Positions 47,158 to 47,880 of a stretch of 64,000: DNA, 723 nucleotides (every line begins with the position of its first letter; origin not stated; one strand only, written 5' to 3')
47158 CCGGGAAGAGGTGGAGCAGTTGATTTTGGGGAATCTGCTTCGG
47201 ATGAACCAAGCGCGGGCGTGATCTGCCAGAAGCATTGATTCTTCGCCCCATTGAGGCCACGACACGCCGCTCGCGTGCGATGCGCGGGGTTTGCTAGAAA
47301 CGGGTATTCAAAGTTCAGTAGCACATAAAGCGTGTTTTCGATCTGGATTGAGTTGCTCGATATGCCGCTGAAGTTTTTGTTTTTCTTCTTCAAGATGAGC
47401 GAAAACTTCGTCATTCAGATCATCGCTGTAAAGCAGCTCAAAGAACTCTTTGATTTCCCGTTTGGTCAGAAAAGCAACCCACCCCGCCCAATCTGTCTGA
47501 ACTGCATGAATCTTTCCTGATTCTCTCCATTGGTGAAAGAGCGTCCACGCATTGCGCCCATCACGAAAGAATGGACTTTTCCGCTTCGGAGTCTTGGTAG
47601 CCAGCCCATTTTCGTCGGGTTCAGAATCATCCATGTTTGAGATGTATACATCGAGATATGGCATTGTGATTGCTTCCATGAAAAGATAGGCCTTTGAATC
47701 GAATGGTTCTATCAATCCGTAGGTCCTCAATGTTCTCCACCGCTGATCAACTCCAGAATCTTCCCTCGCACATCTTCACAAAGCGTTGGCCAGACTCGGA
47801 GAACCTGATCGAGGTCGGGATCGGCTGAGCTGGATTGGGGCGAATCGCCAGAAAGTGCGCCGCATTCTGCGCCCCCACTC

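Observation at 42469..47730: AT-richer cargo block of the tRNA-Phe element: an MmeI-like RM enzyme flanked by two orphan proteins (candidate undescribed defence module)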

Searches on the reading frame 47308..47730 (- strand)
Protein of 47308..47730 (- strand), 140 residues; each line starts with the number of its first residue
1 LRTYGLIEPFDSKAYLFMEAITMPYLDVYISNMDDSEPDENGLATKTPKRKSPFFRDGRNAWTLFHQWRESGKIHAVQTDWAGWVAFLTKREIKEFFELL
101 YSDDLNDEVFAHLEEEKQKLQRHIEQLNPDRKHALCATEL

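Call 5: search_protein_families(library=pfam, proteins=[window:47308-47730:-], max_evalue=0.1)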
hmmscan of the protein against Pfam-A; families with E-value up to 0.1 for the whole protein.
window:47308-47730:- (140 aa): 0 families

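Call 6: search_protein_families(library=padloc, proteins=[window:47308-47730:-], max_evalue=0.1)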
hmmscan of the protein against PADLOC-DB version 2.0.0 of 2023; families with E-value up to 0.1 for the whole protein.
window:47308-47730:- (140 aa): 0 families

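Call 8: search_protein_families(library=ncbifam, proteins=[window:47308-47730:-], max_evalue=0.1)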
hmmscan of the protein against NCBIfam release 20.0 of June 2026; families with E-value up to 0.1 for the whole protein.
window:47308-47730:- (140 aa): 0 families

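Call 9: search_protein_families(library=phrogs, proteins=[window:47308-47730:-], max_evalue=0.1)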
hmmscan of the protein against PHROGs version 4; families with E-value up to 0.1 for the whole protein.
window:47308-47730:- (140 aa): 1 family
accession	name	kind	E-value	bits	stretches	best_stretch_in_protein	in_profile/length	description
phrog_11087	-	lysis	0.072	14.3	0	7-53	39-87/98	holin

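Call 13: find_homologous_proteins(query=window:47308-47679:-, max_evalue=0.01)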
Query window:47308-47679:- (123 aa): 1 proteins with E <= 0.01 among 2 candidates.
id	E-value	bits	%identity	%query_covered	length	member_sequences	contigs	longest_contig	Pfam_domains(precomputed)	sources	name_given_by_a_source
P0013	2.5e-76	271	100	96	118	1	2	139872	-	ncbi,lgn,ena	-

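Call 42: search_protein_representatives(protein=window:47308-47679:-)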
Query: 123 residues. Proteins with E-value up to 0.001 (for the whole library): 78; up to 1e-10: 7; up to 1e-30: 1. The best 78 are listed.
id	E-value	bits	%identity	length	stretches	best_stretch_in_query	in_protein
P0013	8.0e-77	271.4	100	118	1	6-123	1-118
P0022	2.6e-23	98.6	42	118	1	6-123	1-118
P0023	4.4e-20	88.1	42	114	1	6-123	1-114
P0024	6.2e-20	87.6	45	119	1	6-123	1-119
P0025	4.3e-12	62.3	38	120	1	8-123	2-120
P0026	3.8e-11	59.2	38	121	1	6-123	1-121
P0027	6.5e-11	58.5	36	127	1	8-122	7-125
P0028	7.4e-10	55.1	38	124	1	6-123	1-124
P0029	1.2e-09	54.4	36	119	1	6-123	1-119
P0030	2.1e-09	53.6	36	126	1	6-123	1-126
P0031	2.2e-09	53.5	38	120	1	6-123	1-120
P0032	3.5e-09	52.9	33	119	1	8-123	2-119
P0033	3.9e-09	52.7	36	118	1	6-122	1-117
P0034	6.0e-09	52.1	37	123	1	6-123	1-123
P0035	1.4e-08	51.0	33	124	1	8-122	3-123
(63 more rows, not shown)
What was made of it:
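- Checked: Nearly all full-length family members begin at or just after that methionine (query residues 6-9), and the database call P0013 is 118 aa (calls 13, 42).
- Family size and start point: call 42.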

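Call 44: search_protein_families(library=pfam, alignment_id=A2, max_evalue=0.01)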
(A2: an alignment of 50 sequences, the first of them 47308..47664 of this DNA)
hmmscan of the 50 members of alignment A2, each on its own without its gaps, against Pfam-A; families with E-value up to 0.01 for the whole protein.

A. member 1, window:47308-47664:- (118 aa): 0 families

B. families by the number of members that match (of 50 scanned): 0 families

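Call 47: search_solved_structures(query=A2, max_evalue=10)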
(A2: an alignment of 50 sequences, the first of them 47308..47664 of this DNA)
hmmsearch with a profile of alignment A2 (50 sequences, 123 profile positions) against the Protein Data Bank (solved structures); distinct sequences matched with E-value up to 10: 4.
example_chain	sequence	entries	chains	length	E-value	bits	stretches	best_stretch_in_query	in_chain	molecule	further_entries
3jqh_A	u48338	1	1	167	0.0069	20.3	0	71-115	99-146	C-type lectin domain family 4 member M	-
6egc_A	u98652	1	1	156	0.53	14.3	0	71-117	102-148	SC_2L4HC2_23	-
5cog_A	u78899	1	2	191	0.81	13.7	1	74-115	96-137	IRC4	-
6tmg_a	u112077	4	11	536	0.95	13.4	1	45-86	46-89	subunit d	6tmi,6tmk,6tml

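Call 49: search_protein_families(library=padloc, alignment_id=A2, max_evalue=0.01)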
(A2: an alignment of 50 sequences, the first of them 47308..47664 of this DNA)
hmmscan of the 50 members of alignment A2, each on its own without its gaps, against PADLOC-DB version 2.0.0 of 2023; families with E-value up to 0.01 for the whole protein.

A. member 1, window:47308-47664:- (118 aa): 0 families

B. families by the number of members that match (of 50 scanned): 1 family
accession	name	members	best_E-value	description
PDLC04916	PDC-S11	1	0.00014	-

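Call 50: find_encoding_contigs(protein=P0022, flank=8000, max_places=4)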
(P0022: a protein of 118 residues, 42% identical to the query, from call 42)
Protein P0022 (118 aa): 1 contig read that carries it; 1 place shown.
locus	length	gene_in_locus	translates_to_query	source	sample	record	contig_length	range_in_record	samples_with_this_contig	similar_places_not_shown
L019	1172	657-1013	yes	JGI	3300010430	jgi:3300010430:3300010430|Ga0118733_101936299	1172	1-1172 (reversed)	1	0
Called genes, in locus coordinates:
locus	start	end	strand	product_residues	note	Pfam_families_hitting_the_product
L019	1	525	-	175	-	?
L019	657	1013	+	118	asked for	-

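Call 52: list_cluster_members(proteins=[P0023, P0024, P0025, P0026, P0027, P0028, P0029, P0030, P0031, P0033])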
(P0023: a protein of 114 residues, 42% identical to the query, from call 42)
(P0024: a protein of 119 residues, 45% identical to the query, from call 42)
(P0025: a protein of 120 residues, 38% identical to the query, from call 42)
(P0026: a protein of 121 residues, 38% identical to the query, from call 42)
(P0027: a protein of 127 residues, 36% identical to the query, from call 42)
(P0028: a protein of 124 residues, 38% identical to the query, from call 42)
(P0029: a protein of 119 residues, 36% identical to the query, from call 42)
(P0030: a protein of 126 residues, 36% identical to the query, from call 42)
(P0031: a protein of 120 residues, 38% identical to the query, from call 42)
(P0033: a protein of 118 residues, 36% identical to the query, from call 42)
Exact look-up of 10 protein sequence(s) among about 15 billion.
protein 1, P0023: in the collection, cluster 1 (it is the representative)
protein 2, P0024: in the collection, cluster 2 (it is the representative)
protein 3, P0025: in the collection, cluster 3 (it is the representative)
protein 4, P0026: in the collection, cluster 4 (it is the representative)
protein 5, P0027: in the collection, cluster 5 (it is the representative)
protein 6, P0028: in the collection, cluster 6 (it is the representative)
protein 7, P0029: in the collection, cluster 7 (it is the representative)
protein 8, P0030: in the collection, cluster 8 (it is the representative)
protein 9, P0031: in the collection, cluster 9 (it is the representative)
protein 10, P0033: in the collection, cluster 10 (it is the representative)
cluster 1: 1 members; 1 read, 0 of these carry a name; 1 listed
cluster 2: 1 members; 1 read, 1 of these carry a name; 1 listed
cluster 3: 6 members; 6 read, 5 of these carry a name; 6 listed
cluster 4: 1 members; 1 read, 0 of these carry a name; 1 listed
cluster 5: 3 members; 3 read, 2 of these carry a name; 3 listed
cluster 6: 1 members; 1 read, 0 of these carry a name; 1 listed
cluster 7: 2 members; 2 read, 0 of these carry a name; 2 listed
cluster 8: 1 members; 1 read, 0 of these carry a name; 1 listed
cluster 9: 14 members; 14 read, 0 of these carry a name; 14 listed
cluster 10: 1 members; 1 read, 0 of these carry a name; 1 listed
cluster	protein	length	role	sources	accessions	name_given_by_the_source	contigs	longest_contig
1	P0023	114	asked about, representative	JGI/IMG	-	-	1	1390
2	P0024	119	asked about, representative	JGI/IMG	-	hypothetical protein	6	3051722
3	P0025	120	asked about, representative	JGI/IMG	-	hypothetical protein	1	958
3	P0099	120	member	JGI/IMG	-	hypothetical protein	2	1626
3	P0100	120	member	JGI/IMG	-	hypothetical protein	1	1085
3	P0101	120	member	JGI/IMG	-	hypothetical protein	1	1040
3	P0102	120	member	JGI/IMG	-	hypothetical protein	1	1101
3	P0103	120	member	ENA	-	-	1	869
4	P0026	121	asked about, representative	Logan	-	-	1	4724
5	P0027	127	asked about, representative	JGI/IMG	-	hypothetical protein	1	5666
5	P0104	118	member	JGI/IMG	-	hypothetical protein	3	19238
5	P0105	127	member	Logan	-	-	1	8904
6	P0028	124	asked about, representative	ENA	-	-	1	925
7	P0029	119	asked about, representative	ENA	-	-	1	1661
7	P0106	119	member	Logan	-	-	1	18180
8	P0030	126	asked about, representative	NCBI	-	-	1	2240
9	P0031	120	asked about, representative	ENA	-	-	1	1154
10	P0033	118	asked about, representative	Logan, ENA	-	-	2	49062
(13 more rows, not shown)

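Call 54: find_encoding_contigs(protein=P0024, flank=8000, max_places=6)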
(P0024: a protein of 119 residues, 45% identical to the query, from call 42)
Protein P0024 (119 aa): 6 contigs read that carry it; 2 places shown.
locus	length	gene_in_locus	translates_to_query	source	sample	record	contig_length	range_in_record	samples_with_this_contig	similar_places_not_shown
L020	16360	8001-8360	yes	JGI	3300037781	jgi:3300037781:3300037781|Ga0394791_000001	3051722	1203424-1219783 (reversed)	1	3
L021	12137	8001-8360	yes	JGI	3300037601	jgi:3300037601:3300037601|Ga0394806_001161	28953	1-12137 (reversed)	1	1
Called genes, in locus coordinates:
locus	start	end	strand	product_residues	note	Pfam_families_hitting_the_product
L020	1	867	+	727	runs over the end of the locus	PF02897:Peptidase_S9_N, PF00326:Peptidase_S9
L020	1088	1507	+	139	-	PF02675:AdoMet_dc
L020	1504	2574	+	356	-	PF01916:DS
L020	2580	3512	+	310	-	PF00491:Arginase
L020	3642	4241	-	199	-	-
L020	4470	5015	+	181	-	PF08818:DUF1801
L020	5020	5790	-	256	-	PF00669:Flagellin_N, PF00700:Flagellin_C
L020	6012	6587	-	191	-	-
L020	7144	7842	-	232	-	-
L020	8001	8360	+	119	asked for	-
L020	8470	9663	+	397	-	PF04326:SLFN_AlbA_2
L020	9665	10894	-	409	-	PF04406:TP6A_N, PF20768:Topo_VI_alpha, PF21180:TOP6A-Spo11_Toprim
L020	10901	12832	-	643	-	PF02518:HATPase_c, PF13589:HATPase_c_3, PF09239:Topo-VIb_trans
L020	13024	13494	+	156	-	PF00334:NDK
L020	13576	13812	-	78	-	PF02599:CsrA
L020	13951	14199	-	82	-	PF01106:NifU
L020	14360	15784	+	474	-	-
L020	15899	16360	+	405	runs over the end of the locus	PF01546:Peptidase_M20, PF07687:M20_dimer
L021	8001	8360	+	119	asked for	-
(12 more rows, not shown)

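Call 55: predict_structure(alignment_id=A2)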
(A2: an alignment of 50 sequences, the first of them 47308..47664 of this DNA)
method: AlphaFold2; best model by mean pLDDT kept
length: 118 residues; sequences in the alignment: 50
mean_pLDDT: 90.4   pTM: 0.83
mean pLDDT of the five models: 90.4, 90.1, 89.2, 89.1, 87.7
residues with pLDDT >= 90: 85; 70-90: 21; 50-70: 12; < 50: 0
segments of 3 or more residues with pLDDT < 50: none
pLDDT, mean of each block of 10 residues (from residue 1): 92 73 84 94 98 94 96 96 74 94 97 95
secondary structure, 60 per line:
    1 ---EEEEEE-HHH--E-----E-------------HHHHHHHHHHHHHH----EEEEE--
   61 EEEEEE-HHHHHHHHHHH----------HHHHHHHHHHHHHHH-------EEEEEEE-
elements in order: E4-9 H36-49 E54-58 E61-66 H68-78 H89-103 E111-117
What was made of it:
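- Confident model: call 55.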

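Call 60: fold_search(model_id=the predicted structure, library=pdb)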
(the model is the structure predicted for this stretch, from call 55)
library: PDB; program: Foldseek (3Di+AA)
matches with E <= 10: 220; with E <= 0.001: 0
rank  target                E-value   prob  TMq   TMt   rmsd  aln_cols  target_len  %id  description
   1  1i3s_C                9.0e-02  0.38  0.36  0.18  16.8       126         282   17  THE 2.7 ANGSTROM RESOLUTION CRYSTAL STRUCTURE OF A MUTATED BACULOVIRUS P35 AFTER CASPASE CLEAVAGE (released 2001-10-24)
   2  1i3s_A                1.1e-01  0.38  0.36  0.18  15.5       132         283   16  THE 2.7 ANGSTROM RESOLUTION CRYSTAL STRUCTURE OF A MUTATED BACULOVIRUS P35 AFTER CASPASE CLEAVAGE (released 2001-10-24)
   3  2rij                  1.2e-01  0.72  0.46  0.19   6.2       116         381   12  Crystal structure of a putative 2,3,4,5-tetrahydropyridine-2-carboxylate n-succinyltransferase (cj1605c, dapd) from camp (released 2007-10-23)
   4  1i3s_B                1.4e-01  0.35  0.36  0.18  15.8       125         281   18  THE 2.7 ANGSTROM RESOLUTION CRYSTAL STRUCTURE OF A MUTATED BACULOVIRUS P35 AFTER CASPASE CLEAVAGE (released 2001-10-24)
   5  1i3p                  1.8e-01  0.33  0.37  0.19  15.2       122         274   19  THE 3.1 ANGSTROM RESOLUTION CRYSTAL STRUCTURE OF A MUTATED BACULOVIRUS P35 AFTER CASPASE CLEAVAGE (released 2001-10-24)
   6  3h96_C                5.2e-01  0.08  0.26  0.23  10.1       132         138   13  Msmeg_3358 F420 Reductase (released 2010-04-14)
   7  5wu5_D                5.2e-01  0.06  0.18  0.06  13.8       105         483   18  Crystal structure of apo human Tut1, form III (released 2017-05-31)
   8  5wu5_A                5.2e-01  0.06  0.18  0.06  13.3       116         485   16  Crystal structure of apo human Tut1, form III (released 2017-05-31)
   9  5gm2_B                7.2e-01  0.07  0.22  0.12  13.9       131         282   11  Crystal structure of methyltransferase TleD complexed with SAH and teleocidin A1 (released 2016-09-28)
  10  2mk6_MODEL_1_A        7.6e-01  0.14  0.24  0.30  12.9        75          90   11  Structure determination of substrate binding domain of MecA (released 2015-02-11)
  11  5wu5_B                7.6e-01  0.06  0.19  0.07  12.4       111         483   18  Crystal structure of apo human Tut1, form III (released 2017-05-31)
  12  5wu1_B                7.6e-01  0.06  0.19  0.07  11.6       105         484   17  Crystal structure of apo human Tut1, form I (released 2017-05-31)
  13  5wu2_A                7.6e-01  0.06  0.19  0.07  11.6       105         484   17  Crystal structure of human Tut1 bound with BaUTP, form I (released 2017-05-31)
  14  2yqz_A                8.1e-01  0.06  0.21  0.12  15.3       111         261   21  Crystal Structure of Hypothetical Methyltransferase TTHA0223 from Thermus thermophilus HB8 complexed with S-adenosylme (released 2007-10-02)
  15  2yr0_A                8.6e-01  0.08  0.22  0.13  13.4       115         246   22  Crystal Structure of Hypothetical Methyltransferase TTHA0223 from Thermus thermophilus HB8 (released 2007-10-02)
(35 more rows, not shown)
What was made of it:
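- Tried and rejected: The best PDB match had E 0.09 (call 60).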

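Call 61: fold_search(model_id=the predicted structure, library=viral)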
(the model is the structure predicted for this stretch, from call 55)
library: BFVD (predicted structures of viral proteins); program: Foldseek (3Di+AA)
matches with E <= 10: 229; with E <= 0.001: 1
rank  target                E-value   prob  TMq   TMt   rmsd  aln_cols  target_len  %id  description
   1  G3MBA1                9.1e-04  1.00  0.53  0.58   5.7       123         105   15  Gp31 [Bacillus phage G]
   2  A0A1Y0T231            2.2e-02  0.97  0.51  0.50   5.3       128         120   15  Uncharacterized protein [Pseudomonas phage Phabio]
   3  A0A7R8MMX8            4.0e-02  0.77  0.44  0.39   8.3       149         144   13  Uncharacterized protein [Klebsiella phage vB_KvM-Eowyn]
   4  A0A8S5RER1            4.5e-02  0.30  0.26  0.20  13.0       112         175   12  Uncharacterized protein [virus sp. ctqEG8]
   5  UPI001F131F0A         7.0e-02  0.72  0.43  0.41   6.7       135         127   16  (no name look-up for this kind of identifier)
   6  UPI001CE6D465         8.4e-02  0.66  0.42  0.41   6.8       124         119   12  (no name look-up for this kind of identifier)
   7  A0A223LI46            8.4e-02  0.63  0.45  0.44   6.8       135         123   11  Uncharacterized protein [Erwinia phage vB_EamM_RisingSun]
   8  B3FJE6                1.1e-01  0.85  0.52  0.51   5.2       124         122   12  Uncharacterized protein [Pseudomonas phage 201phi2-1]
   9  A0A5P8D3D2            1.1e-01  0.69  0.48  0.41   6.6       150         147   10  (no name in the UniProt tables at hand)
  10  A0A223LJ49            1.3e-01  0.60  0.45  0.36   7.0       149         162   10  Putative mycothiosynthase [Erwinia phage vB_EamM_Joad]
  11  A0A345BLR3            1.5e-01  0.69  0.50  0.46   6.6       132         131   13  Uncharacterized protein [Erwinia phage Wellington]
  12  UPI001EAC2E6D         2.6e-01  0.28  0.38  0.38   6.4       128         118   12  (no name look-up for this kind of identifier)
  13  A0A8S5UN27            3.6e-01  0.18  0.27  0.13   7.2        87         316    9  Uncharacterized protein [Siphoviridae sp. ctzr51]
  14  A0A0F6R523            4.9e-01  0.16  0.36  0.35  10.0       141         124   11  Uncharacterized protein [Sinorhizobium phage phiM9]
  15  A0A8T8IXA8            5.2e-01  0.15  0.26  0.37  10.1        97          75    8  (no name in the UniProt tables at hand)
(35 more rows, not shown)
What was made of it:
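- Its structural neighbours are small proteins of unknown function from jumbo phages, with Bacillus phage G gp31 best at E 9e-4 and TM 0.53 (call 61).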

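Call 67: search_dna_similar(query=window:47308-47664:-, collection=phages, mode=protein, max_evalue=0.01)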
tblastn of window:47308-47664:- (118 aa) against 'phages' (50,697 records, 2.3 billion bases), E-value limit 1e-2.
No match.

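Call 68: search_dna_similar(query=window:47308-47664:-, collection=plasmids, mode=protein, max_evalue=0.01)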
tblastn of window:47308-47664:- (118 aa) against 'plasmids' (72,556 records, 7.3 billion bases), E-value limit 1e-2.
No match.

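Call 69: search_protein_families(library=phrogs, alignment_id=A2, max_evalue=0.01)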
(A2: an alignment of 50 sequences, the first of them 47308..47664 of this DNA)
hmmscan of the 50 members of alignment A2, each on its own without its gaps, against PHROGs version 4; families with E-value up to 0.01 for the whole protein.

A. member 1, window:47308-47664:- (118 aa): 0 families

B. families by the number of members that match (of 50 scanned): 0 families

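Call 70: search_protein_families(library=ncbifam, alignment_id=A2, max_evalue=0.01)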
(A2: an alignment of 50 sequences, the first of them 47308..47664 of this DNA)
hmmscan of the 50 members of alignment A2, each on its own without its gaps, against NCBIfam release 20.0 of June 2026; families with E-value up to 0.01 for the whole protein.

A. member 1, window:47308-47664:- (118 aa): 0 families

B. families by the number of members that match (of 50 scanned): 0 families
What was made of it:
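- It has no match to any known anti-restriction family (calls 44, 69, 70).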

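Call 86: find_related_loci(query=A5, collection=viral_contigs, flank=8000)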
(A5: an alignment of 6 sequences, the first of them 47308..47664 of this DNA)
Query A5 (118 aa) in viral_contigs; peptide patterns used: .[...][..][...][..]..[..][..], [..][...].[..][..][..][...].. (x = any residue, [..] = any of these).
47 stretches matched a pattern, but none encodes a relative of the query by tblastn (E <= 1e-3).

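Call 94: search_protein_families(library=padloc, proteins=[L020:8470-9663:+], max_evalue=0.001)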
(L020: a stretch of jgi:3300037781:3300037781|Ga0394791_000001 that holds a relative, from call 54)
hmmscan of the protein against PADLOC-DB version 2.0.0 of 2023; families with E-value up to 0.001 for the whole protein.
L020:8470-9663:+ (397 aa): 1 family
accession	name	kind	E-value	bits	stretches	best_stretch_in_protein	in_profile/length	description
PDLC05032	PDC-S50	-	2.5e-06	24.9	1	29-92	8-69/387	-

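Call 102: search_protein_families(library=pfam, proteins=[L019:1-525:-, L020:7144-7842:-, L020:6012-6587:-, L020:8470-9663:+], max_evalue=0.01)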
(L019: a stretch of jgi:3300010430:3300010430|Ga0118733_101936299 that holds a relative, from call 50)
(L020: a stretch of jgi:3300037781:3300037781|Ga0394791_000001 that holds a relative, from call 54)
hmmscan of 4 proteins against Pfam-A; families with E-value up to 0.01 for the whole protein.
L019:1-525:- (175 aa): 2 families
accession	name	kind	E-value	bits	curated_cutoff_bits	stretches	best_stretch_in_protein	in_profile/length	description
PF12161.14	HsdM_N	-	3.4e-17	63.7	24.5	1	7-136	2-134/135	HsdM N-terminal domain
PF02384.22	N6_Mtase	-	0.0011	18.8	20.4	1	144-175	2-35/311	N-6 DNA Methylase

L020:7144-7842:- (232 aa): 1 family
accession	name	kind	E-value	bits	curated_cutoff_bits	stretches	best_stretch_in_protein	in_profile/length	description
PF13517.12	FG-GAP_3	-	0.003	18.5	26.9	1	185-217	24-59/61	FG-GAP-like repeat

L020:6012-6587:- (191 aa): 1 family
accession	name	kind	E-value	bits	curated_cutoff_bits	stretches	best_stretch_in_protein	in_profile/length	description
PF07589.16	PEP-CTERM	-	0.00077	19.9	20.7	1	168-190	1-24/24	PEP-CTERM motif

L020:8470-9663:+ (397 aa): 1 family
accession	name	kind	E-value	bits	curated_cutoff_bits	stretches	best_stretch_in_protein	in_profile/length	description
PF04326.19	SLFN_AlbA_2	-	4.8e-14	53.3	25.3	1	39-161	1-114/118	Schlafen, AlbA_2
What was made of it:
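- Neighbours are MmeI (window), hsdM (L019) and a Schlafen/AlbA_2 protein (L020) (calls 50, 54, 102). It lies beside RM or defence-type genes in all 3 known contexts (calls 50, 54, 102). Family contexts lie beside RM or defence-type genes (calls 54, 102).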

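Call 104: search_protein_families(library=padloc, alignment_id=A2, max_evalue=5)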
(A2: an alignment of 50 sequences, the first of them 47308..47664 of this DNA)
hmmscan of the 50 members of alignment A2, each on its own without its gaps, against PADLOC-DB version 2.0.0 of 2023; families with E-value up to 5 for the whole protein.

A. member 1, window:47308-47664:- (118 aa): 0 families

B. families by the number of members that match (of 50 scanned): 3 families
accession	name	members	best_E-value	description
PDLC04916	PDC-S11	2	0.00014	-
PDLC00447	JetA1|JetA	1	0.024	DUF3375 domain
PDLC03243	MTase_II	1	0.042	Type II methyltransferase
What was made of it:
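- It has no match to PADLOC, Pfam, NCBIfam or PHROGs (calls 44, 49, 69, 70, 104). Only 2 of 50 family members match any PADLOC candidate, and weakly (call 104).
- Tried and rejected: Nothing again (calls 44, 49, 69, 70, 104).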
